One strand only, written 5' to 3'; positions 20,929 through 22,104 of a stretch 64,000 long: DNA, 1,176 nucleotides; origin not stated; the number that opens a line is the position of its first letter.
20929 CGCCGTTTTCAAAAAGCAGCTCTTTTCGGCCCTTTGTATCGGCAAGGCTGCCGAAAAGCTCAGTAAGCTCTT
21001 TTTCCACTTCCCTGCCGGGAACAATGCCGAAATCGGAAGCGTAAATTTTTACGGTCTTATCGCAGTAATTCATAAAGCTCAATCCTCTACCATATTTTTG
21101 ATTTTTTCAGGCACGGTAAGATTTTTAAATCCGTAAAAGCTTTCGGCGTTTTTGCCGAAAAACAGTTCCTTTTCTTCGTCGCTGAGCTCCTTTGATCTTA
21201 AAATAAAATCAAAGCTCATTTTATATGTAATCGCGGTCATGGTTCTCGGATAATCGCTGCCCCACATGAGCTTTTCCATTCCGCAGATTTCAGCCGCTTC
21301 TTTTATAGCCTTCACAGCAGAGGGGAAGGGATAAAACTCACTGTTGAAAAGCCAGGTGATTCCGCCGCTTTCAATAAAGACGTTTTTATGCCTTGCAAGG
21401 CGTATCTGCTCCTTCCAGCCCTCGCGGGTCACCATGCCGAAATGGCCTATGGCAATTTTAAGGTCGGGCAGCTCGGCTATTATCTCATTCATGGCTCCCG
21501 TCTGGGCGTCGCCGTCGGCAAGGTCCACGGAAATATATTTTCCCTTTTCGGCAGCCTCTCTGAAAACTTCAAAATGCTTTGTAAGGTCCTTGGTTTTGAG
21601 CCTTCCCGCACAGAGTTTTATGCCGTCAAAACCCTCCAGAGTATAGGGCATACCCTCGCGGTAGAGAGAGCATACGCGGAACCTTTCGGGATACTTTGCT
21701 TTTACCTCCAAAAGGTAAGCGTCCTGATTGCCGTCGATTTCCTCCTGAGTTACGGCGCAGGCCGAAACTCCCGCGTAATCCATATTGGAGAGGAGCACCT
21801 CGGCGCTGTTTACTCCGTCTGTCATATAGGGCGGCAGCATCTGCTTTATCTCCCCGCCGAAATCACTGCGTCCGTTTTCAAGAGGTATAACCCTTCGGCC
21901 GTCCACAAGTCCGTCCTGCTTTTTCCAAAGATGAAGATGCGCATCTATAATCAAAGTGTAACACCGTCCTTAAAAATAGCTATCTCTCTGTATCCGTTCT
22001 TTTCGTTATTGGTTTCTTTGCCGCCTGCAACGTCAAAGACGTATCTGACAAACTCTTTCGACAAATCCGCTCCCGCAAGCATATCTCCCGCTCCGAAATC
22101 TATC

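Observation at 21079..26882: uxaB-uxaA without uxaC, joined to a lactonase and two MDR dehydrogenases: candidate L-galactose-to-KDG oxidative pathway inside a fucosidase-type operon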

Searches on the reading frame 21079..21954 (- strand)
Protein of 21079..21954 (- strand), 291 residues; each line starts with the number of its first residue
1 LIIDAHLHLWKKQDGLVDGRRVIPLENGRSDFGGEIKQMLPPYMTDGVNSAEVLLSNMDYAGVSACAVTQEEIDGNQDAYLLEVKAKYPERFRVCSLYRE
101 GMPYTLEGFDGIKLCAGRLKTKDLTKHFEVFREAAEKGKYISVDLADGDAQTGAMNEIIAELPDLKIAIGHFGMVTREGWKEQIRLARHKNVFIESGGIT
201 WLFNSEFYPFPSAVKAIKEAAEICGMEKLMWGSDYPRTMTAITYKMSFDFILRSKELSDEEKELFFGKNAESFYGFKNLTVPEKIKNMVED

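Call 4: search_protein_families(library=pfam, proteins=[window:21079-21954:-])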
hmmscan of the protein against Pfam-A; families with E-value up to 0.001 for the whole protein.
window:21079-21954:- (291 aa): 1 family
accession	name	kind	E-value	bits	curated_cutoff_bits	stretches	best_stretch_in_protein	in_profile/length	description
PF04909.20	Amidohydro_2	-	5.1e-33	115.5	26.4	1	3-276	1-289/289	Amidohydrolase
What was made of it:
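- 21079..21954 (-): Amidohydro_2 protein, predicted L-galactono-1,5-lactonase (cog3618-like). Pfam PF04909 gives 115 bits (call 4).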

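Call 5: search_protein_families(library=ncbifam, proteins=[window:21079-21954:-])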
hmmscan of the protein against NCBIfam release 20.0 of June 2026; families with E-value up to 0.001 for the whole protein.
window:21079-21954:- (291 aa): 1 family
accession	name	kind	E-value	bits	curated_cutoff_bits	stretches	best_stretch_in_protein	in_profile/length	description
NF052480.1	FuconLaconase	equivalog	1.2e-05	25.1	400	1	215-276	223-286/287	L-fucono-1,5-lactonase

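Call 11: search_solved_structures(query=window:21079-21954:-, max_evalue=0.01, show_alignments=2)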
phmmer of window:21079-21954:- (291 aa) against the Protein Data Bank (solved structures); distinct sequences matched with E-value up to 0.01: 1.
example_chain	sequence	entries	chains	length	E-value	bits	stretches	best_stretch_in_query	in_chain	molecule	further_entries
2ffi_A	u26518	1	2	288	0.0047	19.4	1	164-240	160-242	2-pyrone-4,6-dicarboxylic acid hydrolase, putative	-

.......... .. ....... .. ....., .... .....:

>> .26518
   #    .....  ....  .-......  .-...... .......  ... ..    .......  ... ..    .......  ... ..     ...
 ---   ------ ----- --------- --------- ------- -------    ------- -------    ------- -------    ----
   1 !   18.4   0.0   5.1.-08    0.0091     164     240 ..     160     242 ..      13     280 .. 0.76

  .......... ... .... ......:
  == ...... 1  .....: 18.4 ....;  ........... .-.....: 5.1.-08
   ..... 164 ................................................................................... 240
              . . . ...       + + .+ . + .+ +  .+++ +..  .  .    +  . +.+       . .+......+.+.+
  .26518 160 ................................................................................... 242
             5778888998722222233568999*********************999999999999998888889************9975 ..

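Call 52: search_solved_structures(query=A2, max_evalue=1, show_alignments=3)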
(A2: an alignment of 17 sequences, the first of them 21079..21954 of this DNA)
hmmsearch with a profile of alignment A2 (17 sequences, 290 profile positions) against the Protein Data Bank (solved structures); distinct sequences matched with E-value up to 1: 15.
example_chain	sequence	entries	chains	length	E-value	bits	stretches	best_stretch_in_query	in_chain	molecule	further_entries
4i6k_A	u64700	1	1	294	1.2e-08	37.8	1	43-277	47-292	Amidohydrolase family protein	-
2ffi_A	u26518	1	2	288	0.00021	23.9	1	61-277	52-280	2-pyrone-4,6-dicarboxylic acid hydrolase, putative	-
7ane_b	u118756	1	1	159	0.029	16.9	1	118-169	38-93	bS6m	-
5vn5_A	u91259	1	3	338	0.092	15.2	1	157-277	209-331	2,2',3-trihydroxy-3'-methoxy-5,5'-dicarboxybiphenyl meta-cleavage compound hydrolase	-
2gdz_A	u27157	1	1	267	0.12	14.9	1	136-186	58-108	NAD+-dependent 15-hydroxyprostaglandin dehydrogenase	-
8cwl_A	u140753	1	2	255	0.13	14.8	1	136-186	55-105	15-hydroxyprostaglandin dehydrogenase [NAD(+)]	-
9pfl_A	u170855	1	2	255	0.13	14.8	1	136-186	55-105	15-hydroxyprostaglandin dehydrogenase [NAD(+)]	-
8cvn_A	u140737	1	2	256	0.13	14.8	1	136-186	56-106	15-hydroxyprostaglandin dehydrogenase [NAD(+)]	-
8fd8_A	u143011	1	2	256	0.13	14.8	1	136-186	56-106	15-hydroxyprostaglandin dehydrogenase [NAD(+)]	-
9pfm_A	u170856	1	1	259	0.13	14.7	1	136-186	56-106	15-hydroxyprostaglandin dehydrogenase [NAD(+)]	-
6e6i_A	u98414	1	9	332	0.14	14.7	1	157-276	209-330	2,2',3-trihydroxy-3'-methoxy-5,5'-dicarboxybiphenyl meta-cleavage compound hydrolase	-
4inf_A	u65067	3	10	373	0.19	14.2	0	158-275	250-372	METAL-DEPENDENT HYDROLASE | 5-Carboxyvanillate Decarboxylase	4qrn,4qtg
4dlf_A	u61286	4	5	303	0.25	13.8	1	218-278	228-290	Amidohydrolase 2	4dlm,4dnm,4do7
3nur_A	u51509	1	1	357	0.26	13.7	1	155-238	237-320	Amidohydrolase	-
8i7r_I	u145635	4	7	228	0.28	13.6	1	200-269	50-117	Cilia- and flagella-associated protein 95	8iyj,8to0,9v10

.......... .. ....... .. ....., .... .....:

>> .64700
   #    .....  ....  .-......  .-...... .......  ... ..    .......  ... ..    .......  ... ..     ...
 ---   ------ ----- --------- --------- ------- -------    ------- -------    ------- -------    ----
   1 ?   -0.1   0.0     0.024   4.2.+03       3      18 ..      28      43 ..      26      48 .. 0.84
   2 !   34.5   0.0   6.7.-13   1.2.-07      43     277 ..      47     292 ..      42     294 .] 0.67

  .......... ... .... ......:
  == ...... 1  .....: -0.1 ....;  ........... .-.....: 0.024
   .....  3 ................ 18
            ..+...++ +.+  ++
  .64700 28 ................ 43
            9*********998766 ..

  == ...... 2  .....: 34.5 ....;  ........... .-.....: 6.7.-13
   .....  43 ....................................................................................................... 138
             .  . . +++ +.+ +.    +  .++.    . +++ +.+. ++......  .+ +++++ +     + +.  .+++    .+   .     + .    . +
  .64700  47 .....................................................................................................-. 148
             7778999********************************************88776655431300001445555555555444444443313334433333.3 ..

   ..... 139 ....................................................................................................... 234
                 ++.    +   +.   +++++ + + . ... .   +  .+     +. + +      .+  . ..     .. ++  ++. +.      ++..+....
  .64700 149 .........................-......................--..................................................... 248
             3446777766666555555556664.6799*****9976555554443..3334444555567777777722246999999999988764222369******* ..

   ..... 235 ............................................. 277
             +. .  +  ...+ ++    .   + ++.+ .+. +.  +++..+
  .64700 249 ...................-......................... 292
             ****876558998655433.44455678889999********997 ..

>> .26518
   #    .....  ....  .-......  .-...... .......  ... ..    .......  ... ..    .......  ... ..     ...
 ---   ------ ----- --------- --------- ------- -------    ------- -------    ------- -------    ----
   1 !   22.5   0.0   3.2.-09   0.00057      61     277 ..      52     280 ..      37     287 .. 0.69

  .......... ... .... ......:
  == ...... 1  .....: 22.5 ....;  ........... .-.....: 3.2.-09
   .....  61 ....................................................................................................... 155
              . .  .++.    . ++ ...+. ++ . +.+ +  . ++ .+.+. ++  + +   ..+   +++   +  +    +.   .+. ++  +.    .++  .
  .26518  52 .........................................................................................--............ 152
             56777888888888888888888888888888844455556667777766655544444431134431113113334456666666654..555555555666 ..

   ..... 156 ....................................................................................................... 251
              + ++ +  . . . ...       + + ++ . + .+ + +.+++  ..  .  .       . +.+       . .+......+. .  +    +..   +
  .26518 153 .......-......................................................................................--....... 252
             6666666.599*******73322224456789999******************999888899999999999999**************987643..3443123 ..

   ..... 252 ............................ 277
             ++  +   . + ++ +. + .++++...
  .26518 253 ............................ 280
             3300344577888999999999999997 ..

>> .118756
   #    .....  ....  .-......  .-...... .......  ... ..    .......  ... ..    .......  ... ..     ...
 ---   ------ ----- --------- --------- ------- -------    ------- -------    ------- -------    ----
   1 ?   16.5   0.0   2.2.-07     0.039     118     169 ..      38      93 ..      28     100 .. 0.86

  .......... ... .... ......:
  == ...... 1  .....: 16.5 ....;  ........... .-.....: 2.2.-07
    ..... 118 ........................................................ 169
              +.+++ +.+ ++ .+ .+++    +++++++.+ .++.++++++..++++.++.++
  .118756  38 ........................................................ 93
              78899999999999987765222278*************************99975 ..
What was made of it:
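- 21079..21954 (-): A family profile against PDB hits 4i6k at 1e-8 and 2ffi at 2e-4 (call 52).
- On cog3618 lactonases of the amidohydrolase superfamily (LigI, L-fucono-1,5-lactonase): The family profile against 4dlf gives E=0.25 (call 52).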

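Call 63: find_homologous_proteins(query=window:21079-21954:-, max_evalue=0.001)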
Query window:21079-21954:- (291 aa): 8000 proteins with E <= 0.001 among 8000 candidates; the best 120 are listed.
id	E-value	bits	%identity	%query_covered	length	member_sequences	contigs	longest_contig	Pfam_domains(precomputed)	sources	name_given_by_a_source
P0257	6.5e-178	608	90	100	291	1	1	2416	PF04909.21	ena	-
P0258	8.7e-178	608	89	100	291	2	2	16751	PF04909.21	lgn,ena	-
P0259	1.6e-177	607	90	100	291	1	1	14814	PF04909.21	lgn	-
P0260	2.2e-177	606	90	100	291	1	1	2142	PF04909.21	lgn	-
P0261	3.0e-176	603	89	100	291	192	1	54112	PF04909.21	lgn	-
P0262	7.7e-141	486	70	99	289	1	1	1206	PF04909.21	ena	-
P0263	1.1e-140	486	70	100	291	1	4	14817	PF04909.21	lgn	-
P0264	1.2e-140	486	70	100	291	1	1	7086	PF04909.21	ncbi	ncbi:MAG: amidohydrolase family protein [Eubacterium sp.]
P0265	4.5e-140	484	72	99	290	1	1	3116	PF04909.21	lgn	-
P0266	4.6e-140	484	71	99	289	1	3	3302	PF04909.21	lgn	-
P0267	9.3e-140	483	70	99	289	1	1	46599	PF04909.21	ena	-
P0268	9.3e-140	483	70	99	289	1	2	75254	PF04909.21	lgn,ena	-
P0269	1.3e-139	482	70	99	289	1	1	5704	PF04909.21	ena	-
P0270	1.7e-139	482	69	99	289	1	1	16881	PF04909.21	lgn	-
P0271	1.8e-139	482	71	100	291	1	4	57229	PF04909.21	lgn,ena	-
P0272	1.8e-139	482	71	99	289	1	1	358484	PF04909.21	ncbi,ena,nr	ncbi:MAG: amidohydrolase [Eubacterium sp.]|nr:amidohydrolase [Eubacterium sp.]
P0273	1.9e-139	482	70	99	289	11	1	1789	PF04909.21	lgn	-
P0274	2.4e-139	481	70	99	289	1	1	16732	PF04909.21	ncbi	-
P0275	2.5e-139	481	71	100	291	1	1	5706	PF04909.21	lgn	-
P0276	2.6e-139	481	69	99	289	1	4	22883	PF04909.21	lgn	-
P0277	2.7e-139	481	69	100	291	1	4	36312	PF04909.21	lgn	-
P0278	3.4e-139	481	70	99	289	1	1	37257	PF04909.21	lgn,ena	-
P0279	4.0e-139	481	70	99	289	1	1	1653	PF04909.21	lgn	-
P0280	5.4e-139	480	70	99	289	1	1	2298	PF04909.21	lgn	-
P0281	5.4e-139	480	70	100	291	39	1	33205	PF04909.21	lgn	-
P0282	5.6e-139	480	69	100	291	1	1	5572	PF04909.21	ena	-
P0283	6.9e-139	480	70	100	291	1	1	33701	PF04909.21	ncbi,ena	-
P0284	6.9e-139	480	71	99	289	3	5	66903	PF04909.21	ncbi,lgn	-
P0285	7.0e-139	480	70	100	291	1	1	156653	PF04909.21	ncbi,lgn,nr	ncbi:MAG: amidohydrolase family protein [Clostridia bacterium]|nr:amidohydrolase family protein [Clo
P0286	9.8e-139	479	69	99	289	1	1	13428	PF04909.21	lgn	-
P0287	1.3e-138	479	70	100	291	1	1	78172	PF04909.21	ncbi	ncbi:MAG: amidohydrolase family protein [Candidatus Fimenecus sp.]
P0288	1.4e-138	479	71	99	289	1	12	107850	PF04909.21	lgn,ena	-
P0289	1.4e-138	479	72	100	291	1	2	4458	PF04909.21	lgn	-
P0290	1.4e-138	479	70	100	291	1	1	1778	PF04909.21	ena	-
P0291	1.4e-138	479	69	99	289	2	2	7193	PF04909.21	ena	-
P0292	1.7e-138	479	70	99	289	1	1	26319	PF04909.21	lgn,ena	-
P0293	1.8e-138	479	70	100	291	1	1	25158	PF04909.21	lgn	-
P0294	1.8e-138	479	70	99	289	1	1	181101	PF04909.21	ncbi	-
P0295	1.9e-138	479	69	100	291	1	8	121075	PF04909.21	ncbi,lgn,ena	-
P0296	2.0e-138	478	70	99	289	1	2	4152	PF04909.21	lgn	-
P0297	2.1e-138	478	70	99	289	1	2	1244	PF04909.21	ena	-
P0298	2.1e-138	478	72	99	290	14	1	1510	PF04909.21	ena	-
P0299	2.2e-138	478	69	99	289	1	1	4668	PF04909.21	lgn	-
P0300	2.4e-138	478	69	99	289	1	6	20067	PF04909.21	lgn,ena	-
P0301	3.0e-138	478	70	99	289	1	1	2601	PF04909.21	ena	-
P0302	3.4e-138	478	69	99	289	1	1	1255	PF04909.21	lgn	-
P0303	3.7e-138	478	70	99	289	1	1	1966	PF04909.21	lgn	-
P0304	4.4e-138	477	68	100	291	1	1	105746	PF04909.21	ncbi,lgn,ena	-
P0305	4.8e-138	477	68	100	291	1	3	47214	PF04909.21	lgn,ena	-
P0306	4.9e-138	477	69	100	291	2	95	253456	PF04909.21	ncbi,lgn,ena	-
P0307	5.4e-138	477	68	100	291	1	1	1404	PF04909.21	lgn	-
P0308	6.0e-138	477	69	99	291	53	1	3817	PF04909.21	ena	-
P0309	6.4e-138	477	70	99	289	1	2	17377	PF04909.21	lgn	-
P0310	6.4e-138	477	69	99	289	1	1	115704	PF04909.21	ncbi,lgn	-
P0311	6.4e-138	477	70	100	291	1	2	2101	PF04909.21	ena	-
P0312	6.5e-138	477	68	100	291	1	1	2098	PF04909.21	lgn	-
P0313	8.4e-138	476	69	99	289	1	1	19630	PF04909.21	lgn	-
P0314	8.4e-138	476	71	99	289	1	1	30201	PF04909.21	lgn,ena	-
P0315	8.5e-138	476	69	99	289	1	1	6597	PF04909.21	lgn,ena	-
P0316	8.7e-138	476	70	99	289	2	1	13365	PF04909.21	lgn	-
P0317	1.0e-137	476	70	99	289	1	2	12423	PF04909.21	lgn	-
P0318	1.2e-137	476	68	100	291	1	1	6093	PF04909.21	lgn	-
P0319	1.4e-137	476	70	100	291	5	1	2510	PF04909.21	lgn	-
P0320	1.6e-137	475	69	99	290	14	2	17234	PF04909.21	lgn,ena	-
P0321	1.7e-137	475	70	99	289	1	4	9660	PF04909.21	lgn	-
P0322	1.7e-137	475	70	99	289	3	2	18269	PF04909.21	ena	-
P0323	1.7e-137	475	70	99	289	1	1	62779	PF04909.21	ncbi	ncbi:MAG: amidohydrolase family protein [Acutalibacteraceae bacterium]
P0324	1.7e-137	475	71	99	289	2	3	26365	PF04909.21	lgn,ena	-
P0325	1.8e-137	475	69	100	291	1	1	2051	PF04909.21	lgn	-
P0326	1.9e-137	475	69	100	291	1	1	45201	PF04909.21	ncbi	ncbi:MAG: amidohydrolase family protein [Eubacterium sp.]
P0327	2.4e-137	475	69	100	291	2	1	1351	PF04909.21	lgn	-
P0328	2.5e-137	475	69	100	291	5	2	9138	PF04909.21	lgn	-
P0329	2.5e-137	475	70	99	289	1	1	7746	PF04909.21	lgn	-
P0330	3.0e-137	475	69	99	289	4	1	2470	PF04909.21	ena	-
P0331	3.1e-137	475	69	99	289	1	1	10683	PF04909.21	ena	-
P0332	3.3e-137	474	71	100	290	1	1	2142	PF04909.21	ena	-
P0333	3.6e-137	474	67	100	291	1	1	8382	PF04909.21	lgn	-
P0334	3.7e-137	474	69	99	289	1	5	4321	PF04909.21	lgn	-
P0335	4.1e-137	474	68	100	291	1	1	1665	PF04909.21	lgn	-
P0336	4.5e-137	474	69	99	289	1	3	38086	PF04909.21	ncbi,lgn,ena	-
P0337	6.0e-137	474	69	99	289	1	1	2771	PF04909.21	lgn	-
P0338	6.5e-137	473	70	99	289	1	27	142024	PF04909.21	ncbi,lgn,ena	-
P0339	6.6e-137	473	69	100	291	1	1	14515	PF04909.21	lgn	-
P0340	6.7e-137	473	69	100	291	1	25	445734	PF04909.21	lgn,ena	-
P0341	6.8e-137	473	69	100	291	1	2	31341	PF04909.21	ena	-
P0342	7.0e-137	473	69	100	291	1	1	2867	PF04909.21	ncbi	ncbi:MAG: amidohydrolase family protein [Eubacterium sp.]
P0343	7.6e-137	473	69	99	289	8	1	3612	PF04909.21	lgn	-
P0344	7.9e-137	473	69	99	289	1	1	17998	PF04909.21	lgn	-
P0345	8.0e-137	473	69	100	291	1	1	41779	PF04909.21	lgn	-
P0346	9.8e-137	473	68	99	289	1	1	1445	PF04909.21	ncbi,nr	ncbi:MAG: amidohydrolase [Eubacterium sp.]|nr:amidohydrolase [Eubacterium sp.]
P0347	1.1e-136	473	70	100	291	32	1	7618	PF04909.21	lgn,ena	-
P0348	1.2e-136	473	68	99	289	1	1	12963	PF04909.21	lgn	-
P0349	1.3e-136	472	69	100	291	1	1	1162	PF04909.21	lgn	-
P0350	1.4e-136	472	68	100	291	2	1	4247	PF04909.21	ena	-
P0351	1.5e-136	472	69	99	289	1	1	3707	PF04909.21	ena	-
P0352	1.6e-136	472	69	99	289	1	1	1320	PF04909.21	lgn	-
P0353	1.6e-136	472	69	99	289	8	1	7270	PF04909.21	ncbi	-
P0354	1.7e-136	472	67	100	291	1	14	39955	PF04909.21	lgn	-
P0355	1.9e-136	472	69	100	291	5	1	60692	PF04909.21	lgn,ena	-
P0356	2.0e-136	472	70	99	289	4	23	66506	PF04909.21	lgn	-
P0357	2.1e-136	472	70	99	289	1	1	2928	PF04909.21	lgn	-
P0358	2.1e-136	472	69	99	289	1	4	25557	PF04909.21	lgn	-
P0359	2.4e-136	472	69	99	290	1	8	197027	PF04909.21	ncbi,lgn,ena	-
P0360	2.6e-136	472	69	100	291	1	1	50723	PF04909.21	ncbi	ncbi:MAG: amidohydrolase family protein [Eubacterium sp.]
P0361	3.1e-136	471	68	100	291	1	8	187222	PF04909.21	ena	-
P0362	3.3e-136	471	68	100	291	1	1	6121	PF04909.21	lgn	-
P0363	3.4e-136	471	69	99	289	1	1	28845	PF04909.21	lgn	-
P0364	3.5e-136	471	69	99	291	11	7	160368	PF04909.21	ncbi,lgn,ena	-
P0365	3.6e-136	471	69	99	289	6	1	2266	PF04909.21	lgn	-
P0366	3.8e-136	471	68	100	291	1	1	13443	PF04909.21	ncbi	ncbi:MAG: amidohydrolase family protein [Eubacterium sp.]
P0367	4.2e-136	471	69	99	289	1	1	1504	PF04909.21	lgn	-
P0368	4.4e-136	471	67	100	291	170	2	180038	PF04909.21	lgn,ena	-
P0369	4.5e-136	471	68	100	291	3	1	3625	PF04909.21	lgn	-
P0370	4.5e-136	471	68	100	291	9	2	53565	PF04909.21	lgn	-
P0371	4.5e-136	471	69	100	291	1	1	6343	PF04909.21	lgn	-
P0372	4.6e-136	471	68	100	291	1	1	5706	PF04909.21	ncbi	ncbi:MAG: amidohydrolase family protein [Acutalibacteraceae bacterium]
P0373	4.6e-136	471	68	100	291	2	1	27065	PF04909.21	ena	-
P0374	4.8e-136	471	67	100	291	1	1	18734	PF04909.21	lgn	-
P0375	5.4e-136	470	68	100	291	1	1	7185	PF04909.21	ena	-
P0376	6.3e-136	470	69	100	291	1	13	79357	PF04909.21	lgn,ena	-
